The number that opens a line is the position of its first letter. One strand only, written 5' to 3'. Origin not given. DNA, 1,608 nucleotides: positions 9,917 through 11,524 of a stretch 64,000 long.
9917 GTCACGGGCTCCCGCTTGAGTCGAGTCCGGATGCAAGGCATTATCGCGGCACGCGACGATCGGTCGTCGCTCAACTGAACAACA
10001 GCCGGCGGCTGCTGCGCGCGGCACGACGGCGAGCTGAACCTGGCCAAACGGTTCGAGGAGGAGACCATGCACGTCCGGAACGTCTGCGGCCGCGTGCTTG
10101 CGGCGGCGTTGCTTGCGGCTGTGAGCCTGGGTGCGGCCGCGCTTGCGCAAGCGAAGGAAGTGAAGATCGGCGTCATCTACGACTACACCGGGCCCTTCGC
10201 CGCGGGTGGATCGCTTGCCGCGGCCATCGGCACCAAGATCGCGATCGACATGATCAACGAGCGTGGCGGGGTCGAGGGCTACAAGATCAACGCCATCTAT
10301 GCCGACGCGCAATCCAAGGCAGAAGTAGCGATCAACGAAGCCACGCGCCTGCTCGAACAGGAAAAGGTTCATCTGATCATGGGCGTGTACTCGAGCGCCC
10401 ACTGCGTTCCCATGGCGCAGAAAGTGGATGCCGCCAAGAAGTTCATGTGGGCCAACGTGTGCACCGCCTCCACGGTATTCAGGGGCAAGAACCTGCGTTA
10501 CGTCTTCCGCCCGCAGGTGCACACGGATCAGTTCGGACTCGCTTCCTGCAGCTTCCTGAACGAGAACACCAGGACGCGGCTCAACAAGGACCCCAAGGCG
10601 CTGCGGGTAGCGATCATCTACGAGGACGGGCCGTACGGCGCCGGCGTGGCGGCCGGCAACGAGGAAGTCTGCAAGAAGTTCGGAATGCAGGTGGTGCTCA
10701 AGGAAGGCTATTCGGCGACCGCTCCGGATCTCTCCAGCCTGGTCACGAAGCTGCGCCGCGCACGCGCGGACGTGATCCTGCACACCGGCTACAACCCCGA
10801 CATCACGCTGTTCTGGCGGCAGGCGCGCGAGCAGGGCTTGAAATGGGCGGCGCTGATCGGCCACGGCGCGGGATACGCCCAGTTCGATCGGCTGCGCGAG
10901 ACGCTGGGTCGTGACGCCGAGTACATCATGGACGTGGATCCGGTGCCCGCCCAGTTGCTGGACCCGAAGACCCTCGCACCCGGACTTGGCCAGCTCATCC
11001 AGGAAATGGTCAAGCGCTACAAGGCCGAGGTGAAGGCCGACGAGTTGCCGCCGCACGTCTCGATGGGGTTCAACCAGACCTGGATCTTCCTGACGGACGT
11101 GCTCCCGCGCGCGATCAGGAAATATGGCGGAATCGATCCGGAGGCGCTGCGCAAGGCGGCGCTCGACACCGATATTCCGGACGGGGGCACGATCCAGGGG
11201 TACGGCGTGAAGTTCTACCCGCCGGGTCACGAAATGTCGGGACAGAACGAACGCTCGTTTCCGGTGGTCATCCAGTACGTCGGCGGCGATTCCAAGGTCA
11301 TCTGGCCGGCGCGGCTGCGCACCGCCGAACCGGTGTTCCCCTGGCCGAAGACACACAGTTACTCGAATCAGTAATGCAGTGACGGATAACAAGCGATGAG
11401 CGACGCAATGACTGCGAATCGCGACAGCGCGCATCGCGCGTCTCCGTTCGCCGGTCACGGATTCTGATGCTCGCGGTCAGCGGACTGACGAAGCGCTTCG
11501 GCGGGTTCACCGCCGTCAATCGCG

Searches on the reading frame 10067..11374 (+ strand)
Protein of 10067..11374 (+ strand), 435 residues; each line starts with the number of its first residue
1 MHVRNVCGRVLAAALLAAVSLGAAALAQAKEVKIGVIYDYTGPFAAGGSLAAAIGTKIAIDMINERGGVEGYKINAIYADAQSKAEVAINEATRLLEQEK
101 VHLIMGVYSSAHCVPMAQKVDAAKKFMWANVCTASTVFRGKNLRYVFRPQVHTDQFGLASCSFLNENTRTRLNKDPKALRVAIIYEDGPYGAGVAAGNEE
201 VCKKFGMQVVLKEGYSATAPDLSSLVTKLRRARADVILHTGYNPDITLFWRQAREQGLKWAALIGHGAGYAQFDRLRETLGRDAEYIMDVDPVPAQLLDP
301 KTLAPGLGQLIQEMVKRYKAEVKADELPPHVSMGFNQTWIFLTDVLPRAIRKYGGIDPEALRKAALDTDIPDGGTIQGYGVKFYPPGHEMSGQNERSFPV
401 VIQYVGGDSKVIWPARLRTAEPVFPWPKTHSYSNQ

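Call 5: search_protein_families(library=pfam, proteins=[window:10067-11374:+], max_evalue=0.01)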
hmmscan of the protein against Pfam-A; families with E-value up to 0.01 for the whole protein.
window:10067-11374:+ (435 aa): 3 families
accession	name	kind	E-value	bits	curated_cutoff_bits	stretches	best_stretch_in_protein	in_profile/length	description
PF13458.12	Peripla_BP_6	-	4.6e-46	158.5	31.7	1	31-372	1-315/343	Periplasmic binding protein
PF13433.12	Peripla_BP_5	-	5.4e-18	65.7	27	1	32-122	1-90/363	Periplasmic binding protein domain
PF01094.35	ANF_receptor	-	1.2e-10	41.4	25.4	1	57-258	7-202/353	Receptor family ligand binding region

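Call 6: search_protein_families(library=ncbifam, proteins=[window:10067-11374:+], max_evalue=0.01)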
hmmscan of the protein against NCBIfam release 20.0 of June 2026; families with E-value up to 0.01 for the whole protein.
window:10067-11374:+ (435 aa): 3 families
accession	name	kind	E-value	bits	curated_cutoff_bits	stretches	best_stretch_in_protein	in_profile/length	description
NF011933.0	PRK15404.1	subfamily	3.7e-33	115.1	477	1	13-269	8-253/370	high-affinity branched-chain amino acid ABC transporter substrate-binding protein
TIGR03407.1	urea_ABC_UrtA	exception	1.6e-13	50.3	492.75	1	32-260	1-218/361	urea ABC transporter substrate-binding protein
TIGR03669.1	urea_ABC_arch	equivalog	4.3e-11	42.4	494.8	1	32-130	1-98/375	urea ABC transporter substrate-binding protein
